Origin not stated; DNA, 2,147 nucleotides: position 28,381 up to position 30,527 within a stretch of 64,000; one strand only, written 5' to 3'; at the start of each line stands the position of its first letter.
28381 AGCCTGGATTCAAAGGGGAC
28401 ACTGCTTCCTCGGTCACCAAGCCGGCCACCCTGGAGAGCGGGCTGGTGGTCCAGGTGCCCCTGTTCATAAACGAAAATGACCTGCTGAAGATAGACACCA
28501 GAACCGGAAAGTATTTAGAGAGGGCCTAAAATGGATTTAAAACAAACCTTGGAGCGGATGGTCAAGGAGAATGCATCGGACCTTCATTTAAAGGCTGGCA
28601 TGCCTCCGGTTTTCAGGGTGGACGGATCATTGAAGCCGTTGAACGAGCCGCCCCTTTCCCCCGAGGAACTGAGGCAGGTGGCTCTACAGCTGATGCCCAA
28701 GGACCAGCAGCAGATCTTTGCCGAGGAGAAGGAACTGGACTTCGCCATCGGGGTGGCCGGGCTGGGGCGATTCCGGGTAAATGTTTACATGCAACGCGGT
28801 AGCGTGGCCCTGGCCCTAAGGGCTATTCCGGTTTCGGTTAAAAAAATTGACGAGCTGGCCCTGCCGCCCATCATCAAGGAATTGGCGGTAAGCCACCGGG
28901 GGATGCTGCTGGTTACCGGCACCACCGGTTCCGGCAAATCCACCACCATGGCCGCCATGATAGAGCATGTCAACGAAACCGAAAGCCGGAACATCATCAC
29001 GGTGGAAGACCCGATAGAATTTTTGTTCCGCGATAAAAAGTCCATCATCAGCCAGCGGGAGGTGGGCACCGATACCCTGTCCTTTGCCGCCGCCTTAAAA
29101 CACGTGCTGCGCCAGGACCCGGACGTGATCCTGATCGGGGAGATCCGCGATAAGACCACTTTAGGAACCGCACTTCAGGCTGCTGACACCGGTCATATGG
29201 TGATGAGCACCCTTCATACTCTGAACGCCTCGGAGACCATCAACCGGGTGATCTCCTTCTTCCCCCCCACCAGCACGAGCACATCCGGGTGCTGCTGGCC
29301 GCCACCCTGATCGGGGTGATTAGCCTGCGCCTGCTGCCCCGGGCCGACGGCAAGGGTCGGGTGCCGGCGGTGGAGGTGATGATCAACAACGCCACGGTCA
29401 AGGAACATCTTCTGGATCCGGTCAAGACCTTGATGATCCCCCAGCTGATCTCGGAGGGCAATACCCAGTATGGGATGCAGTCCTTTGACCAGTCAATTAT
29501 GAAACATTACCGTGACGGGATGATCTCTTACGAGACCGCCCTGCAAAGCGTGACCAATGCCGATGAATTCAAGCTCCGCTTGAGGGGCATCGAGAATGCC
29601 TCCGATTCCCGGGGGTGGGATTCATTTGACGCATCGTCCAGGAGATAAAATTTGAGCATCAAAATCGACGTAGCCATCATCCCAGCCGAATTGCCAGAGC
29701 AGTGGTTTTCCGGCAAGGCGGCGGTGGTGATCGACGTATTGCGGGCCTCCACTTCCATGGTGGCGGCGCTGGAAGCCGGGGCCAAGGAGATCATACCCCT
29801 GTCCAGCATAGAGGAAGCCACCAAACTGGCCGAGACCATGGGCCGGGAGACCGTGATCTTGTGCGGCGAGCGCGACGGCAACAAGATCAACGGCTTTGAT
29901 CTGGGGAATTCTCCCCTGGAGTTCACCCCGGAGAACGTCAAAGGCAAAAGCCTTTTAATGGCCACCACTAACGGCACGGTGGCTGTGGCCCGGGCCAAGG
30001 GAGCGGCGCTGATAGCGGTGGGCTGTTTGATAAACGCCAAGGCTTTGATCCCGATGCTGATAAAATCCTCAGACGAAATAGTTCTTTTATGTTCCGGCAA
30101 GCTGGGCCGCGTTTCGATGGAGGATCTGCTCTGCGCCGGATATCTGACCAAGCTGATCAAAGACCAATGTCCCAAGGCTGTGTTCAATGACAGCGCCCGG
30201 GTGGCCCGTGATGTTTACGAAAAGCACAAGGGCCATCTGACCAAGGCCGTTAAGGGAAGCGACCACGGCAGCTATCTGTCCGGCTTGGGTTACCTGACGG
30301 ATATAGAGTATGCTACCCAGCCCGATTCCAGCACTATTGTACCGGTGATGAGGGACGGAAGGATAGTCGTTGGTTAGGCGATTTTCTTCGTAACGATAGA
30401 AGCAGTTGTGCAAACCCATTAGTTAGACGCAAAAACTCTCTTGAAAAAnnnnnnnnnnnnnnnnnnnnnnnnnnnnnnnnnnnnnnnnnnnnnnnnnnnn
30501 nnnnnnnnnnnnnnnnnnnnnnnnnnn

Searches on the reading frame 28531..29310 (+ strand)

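Call 63: search_protein_families(library=pfam, proteins=[window:28531-29310:+], max_evalue=0.00001)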
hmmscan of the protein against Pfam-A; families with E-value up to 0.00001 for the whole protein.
window:28531-29310:+ (259 aa): 1 family
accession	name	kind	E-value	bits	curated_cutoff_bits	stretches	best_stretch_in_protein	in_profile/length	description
PF00437.27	T2SSE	-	7.8e-47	160.1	24.9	1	3-240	12-255/370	Type II/IV secretion system protein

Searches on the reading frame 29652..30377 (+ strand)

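Call 63: search_protein_families(library=pfam, proteins=[window:29652-30377:+], max_evalue=0.00001)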
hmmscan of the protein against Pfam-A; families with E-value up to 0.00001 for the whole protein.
window:29652-30377:+ (241 aa): 1 family
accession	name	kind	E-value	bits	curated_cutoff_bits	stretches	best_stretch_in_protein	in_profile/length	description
PF04029.19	2-ph_phosp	-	4.1e-74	249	26.4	1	10-235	3-225/226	2-phosphosulpholactate phosphatase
